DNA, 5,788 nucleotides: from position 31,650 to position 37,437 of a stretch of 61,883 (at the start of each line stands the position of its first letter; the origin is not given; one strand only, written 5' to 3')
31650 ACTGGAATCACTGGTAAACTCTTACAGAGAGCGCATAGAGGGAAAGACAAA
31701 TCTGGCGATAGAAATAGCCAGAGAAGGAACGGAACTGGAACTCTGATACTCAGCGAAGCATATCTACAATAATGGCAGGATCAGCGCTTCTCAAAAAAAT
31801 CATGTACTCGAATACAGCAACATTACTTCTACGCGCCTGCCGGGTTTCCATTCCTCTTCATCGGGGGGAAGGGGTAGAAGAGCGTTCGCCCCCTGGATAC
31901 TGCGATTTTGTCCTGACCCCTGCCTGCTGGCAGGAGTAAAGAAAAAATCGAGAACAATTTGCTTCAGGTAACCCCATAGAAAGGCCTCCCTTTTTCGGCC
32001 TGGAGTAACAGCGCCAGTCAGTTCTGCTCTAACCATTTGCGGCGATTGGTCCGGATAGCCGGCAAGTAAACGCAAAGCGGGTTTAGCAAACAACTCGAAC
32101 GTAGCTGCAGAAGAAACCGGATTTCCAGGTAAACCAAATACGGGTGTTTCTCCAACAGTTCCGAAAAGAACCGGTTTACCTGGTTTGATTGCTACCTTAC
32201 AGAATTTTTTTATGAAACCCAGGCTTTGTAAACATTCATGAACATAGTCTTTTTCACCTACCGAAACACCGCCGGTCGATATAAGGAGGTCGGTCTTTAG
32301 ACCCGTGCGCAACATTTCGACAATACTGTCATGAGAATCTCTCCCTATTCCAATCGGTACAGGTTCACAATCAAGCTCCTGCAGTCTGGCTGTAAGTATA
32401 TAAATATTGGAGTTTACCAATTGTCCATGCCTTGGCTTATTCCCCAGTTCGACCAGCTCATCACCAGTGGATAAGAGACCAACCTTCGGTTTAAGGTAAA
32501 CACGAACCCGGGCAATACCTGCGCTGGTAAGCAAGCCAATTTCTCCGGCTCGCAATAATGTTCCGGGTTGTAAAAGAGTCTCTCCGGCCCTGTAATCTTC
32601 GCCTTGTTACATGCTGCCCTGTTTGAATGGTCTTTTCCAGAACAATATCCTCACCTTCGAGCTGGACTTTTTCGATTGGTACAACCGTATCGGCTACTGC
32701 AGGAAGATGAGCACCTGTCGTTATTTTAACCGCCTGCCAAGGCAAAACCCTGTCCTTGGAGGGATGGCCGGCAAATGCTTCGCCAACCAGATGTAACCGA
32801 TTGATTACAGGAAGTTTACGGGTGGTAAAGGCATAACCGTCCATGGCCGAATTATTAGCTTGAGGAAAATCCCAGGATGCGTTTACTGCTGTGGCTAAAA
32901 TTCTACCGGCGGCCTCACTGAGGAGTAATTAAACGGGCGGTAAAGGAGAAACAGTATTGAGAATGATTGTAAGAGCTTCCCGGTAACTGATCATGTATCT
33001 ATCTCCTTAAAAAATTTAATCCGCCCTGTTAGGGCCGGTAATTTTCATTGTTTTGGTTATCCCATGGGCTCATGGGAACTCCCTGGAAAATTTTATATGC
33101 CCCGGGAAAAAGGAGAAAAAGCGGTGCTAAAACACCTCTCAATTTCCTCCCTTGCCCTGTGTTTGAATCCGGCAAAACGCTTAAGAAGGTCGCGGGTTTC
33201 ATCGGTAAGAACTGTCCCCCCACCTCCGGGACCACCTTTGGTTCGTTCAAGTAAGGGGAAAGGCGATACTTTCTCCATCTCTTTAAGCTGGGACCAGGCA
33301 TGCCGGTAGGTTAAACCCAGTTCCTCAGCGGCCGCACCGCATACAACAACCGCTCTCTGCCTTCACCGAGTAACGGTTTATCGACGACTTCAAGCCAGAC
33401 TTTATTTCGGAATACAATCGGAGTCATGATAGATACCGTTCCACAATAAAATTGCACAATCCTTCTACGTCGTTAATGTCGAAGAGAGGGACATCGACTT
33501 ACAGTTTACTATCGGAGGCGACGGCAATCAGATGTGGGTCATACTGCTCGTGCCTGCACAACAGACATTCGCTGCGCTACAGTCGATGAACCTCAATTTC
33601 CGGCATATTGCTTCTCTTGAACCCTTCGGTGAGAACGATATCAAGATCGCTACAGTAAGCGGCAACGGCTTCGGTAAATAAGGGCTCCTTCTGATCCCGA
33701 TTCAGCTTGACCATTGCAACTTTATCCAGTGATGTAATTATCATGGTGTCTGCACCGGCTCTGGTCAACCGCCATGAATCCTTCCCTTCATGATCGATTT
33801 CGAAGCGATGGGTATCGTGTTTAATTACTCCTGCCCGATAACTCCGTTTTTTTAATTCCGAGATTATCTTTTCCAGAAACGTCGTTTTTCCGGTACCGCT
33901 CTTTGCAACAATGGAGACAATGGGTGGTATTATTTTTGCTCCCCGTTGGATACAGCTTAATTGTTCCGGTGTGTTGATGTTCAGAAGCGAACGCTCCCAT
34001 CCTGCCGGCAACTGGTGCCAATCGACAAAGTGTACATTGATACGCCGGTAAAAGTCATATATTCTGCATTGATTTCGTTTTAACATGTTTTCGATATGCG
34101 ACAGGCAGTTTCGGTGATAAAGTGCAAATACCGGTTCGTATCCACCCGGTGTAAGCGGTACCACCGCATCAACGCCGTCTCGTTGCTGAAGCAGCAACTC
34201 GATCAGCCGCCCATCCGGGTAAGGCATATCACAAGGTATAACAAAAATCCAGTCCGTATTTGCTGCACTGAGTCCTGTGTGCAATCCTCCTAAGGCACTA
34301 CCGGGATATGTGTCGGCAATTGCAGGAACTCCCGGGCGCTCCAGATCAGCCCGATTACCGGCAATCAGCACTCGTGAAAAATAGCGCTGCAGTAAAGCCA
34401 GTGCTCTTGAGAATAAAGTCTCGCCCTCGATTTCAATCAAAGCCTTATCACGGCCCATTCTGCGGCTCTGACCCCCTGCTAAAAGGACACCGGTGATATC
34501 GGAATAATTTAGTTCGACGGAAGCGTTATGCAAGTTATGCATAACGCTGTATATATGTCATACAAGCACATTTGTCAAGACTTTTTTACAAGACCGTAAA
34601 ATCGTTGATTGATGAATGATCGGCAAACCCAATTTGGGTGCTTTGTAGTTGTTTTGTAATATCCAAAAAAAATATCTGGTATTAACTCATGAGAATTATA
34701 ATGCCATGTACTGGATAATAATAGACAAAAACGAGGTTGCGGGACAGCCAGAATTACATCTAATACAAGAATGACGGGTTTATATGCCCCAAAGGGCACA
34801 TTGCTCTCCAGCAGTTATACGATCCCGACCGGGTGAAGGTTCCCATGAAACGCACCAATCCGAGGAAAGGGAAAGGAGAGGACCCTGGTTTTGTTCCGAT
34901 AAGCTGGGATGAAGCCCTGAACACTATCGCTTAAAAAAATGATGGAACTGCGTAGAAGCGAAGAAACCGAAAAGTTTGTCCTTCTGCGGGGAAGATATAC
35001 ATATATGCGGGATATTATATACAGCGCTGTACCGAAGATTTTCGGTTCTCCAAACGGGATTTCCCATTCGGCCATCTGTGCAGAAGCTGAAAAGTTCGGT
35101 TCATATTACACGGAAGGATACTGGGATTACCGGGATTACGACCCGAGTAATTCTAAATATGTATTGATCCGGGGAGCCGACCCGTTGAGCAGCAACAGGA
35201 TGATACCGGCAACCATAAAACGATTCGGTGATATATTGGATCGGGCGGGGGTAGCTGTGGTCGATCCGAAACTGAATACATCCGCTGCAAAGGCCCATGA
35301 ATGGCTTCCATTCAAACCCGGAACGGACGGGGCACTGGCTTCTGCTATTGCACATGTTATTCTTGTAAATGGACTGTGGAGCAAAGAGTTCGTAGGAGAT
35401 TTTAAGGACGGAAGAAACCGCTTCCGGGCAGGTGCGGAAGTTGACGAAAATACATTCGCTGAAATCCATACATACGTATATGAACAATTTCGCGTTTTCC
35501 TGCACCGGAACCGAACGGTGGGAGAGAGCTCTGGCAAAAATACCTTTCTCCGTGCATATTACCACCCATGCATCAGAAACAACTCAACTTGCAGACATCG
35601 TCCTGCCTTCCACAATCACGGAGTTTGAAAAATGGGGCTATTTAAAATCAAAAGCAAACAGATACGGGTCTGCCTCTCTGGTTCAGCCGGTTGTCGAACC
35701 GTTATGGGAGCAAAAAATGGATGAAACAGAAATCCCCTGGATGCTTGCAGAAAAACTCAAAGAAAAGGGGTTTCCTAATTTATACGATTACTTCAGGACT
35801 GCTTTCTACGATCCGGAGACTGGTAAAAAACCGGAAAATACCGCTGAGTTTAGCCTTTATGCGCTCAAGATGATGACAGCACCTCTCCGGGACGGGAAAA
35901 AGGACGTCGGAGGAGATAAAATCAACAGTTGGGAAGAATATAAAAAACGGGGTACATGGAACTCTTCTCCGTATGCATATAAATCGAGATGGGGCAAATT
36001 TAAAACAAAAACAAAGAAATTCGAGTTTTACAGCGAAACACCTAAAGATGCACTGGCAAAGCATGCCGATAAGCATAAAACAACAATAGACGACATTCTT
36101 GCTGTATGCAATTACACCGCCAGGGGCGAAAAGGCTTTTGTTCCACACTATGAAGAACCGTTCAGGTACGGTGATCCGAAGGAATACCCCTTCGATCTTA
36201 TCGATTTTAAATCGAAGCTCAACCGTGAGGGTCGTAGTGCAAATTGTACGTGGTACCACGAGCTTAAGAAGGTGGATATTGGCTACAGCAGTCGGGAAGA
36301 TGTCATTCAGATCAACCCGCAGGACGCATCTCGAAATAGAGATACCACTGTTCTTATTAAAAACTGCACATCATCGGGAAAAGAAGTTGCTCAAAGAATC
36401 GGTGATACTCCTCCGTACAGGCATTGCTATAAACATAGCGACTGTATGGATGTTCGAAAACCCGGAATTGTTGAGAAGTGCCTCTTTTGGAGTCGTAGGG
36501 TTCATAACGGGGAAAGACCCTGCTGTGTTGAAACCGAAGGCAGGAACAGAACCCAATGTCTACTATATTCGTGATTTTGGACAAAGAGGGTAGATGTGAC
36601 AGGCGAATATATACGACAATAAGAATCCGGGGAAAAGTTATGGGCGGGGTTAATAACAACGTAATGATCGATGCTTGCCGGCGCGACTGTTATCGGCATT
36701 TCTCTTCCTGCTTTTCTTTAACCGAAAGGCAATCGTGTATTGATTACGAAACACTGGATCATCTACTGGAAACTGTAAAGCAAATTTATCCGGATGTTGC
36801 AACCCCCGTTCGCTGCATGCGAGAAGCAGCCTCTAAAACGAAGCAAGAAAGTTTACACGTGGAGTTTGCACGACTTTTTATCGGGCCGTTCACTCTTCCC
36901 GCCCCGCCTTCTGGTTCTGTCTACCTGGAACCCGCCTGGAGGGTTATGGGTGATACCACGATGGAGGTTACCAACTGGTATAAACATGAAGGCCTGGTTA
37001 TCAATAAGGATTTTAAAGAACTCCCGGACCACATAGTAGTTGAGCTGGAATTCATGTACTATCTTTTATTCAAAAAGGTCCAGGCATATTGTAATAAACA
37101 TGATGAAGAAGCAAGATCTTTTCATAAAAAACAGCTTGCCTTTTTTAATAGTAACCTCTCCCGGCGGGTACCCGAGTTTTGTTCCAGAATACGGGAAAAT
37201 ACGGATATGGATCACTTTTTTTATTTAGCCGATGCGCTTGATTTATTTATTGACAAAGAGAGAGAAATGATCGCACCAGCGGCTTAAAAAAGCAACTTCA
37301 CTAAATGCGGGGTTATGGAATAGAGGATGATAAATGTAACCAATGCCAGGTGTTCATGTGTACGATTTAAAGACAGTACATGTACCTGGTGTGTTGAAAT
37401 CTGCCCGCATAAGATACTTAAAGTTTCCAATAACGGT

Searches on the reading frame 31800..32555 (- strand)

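Call 38: search_protein_families(library=pfam, proteins=[window:31800-32555:-], max_evalue=1e-8)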
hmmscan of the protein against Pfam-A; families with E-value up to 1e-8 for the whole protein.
window:31800-32555:- (251 aa): 2 families
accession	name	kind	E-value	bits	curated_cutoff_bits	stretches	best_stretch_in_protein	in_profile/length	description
PF00994.29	MoCF_biosynth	-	5.4e-29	101.2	26.6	1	27-162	2-143/144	Probable molybdopterin binding domain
PF03454.20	MoeA_C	-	9.6e-11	42.2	22.1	1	176-247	1-72/72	MoeA C-terminal region (domain IV)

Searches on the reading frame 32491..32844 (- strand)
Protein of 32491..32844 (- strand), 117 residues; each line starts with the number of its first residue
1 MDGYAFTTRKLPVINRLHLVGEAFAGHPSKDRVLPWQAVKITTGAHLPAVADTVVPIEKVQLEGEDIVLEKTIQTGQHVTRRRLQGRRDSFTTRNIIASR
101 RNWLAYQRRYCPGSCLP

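Call 56: search_protein_families(library=pfam, proteins=[window:32491-32844:-], max_evalue=0.001)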
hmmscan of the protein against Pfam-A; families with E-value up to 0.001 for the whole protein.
window:32491-32844:- (117 aa): 1 family
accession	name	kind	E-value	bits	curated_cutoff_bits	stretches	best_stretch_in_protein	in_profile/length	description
PF03453.22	MoeA_N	-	1.6e-13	51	30.8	1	1-82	52-131/160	MoeA N-terminal region (domain I and II)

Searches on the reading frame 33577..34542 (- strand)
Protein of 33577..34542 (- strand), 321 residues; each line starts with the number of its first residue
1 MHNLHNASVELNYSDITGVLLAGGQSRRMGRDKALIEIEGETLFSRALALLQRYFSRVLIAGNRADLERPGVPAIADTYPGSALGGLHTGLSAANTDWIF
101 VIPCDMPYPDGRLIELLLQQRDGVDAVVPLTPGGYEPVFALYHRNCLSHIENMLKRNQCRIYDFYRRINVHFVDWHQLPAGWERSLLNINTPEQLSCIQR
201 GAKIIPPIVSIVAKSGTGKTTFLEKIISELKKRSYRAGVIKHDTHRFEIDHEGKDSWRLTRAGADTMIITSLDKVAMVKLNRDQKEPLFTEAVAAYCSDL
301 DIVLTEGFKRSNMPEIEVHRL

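Call 38: search_protein_families(library=pfam, proteins=[window:33577-34542:-], max_evalue=1e-8)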
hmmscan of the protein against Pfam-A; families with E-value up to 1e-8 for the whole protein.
window:33577-34542:- (321 aa): 2 families
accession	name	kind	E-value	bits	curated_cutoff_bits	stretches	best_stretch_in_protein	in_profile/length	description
PF03205.20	MobB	-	3.7e-38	130.9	26.6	1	208-320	1-111/133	Molybdopterin guanine dinucleotide synthesis protein B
PF12804.13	NTP_transf_3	-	1.6e-37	129.6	27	1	18-157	1-148/160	MobA-like NTP transferase domain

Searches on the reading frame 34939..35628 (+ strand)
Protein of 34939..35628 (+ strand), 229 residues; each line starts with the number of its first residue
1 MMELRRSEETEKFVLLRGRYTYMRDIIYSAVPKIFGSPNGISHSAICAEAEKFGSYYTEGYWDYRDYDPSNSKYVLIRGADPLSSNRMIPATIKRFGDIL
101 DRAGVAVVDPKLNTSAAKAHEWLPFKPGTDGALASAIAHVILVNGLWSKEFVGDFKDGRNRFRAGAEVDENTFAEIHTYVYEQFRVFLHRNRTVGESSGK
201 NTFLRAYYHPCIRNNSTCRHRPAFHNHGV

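Call 38: search_protein_families(library=pfam, proteins=[window:34939-35628:+], max_evalue=1e-8)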
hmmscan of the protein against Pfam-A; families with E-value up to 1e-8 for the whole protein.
window:34939-35628:+ (229 aa): 0 families

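Call 56: search_protein_families(library=pfam, proteins=[window:34939-35628:+], max_evalue=0.001)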
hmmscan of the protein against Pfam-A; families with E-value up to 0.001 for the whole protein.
window:34939-35628:+ (229 aa): 1 family
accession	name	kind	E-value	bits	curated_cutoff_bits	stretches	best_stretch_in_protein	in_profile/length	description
PF00384.28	Molybdopterin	-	1.9e-08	34.2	24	1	68-149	104-182/353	Molybdopterin oxidoreductase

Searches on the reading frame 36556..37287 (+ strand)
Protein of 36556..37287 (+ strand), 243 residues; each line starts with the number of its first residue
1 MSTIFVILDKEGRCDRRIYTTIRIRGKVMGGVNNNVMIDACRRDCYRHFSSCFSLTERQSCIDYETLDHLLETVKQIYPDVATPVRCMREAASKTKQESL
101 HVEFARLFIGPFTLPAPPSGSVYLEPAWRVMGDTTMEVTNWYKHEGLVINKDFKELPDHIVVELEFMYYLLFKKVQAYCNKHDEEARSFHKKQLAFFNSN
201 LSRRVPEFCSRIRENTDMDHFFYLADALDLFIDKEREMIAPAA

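Call 38: search_protein_families(library=pfam, proteins=[window:36556-37287:+], max_evalue=1e-8)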
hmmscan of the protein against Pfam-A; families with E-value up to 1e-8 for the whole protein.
window:36556-37287:+ (243 aa): 1 family
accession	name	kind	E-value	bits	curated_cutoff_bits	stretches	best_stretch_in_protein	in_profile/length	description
PF02613.20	Nitrate_red_del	-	1.4e-29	103.3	22.2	1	78-209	5-135/136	Nitrate reductase delta subunit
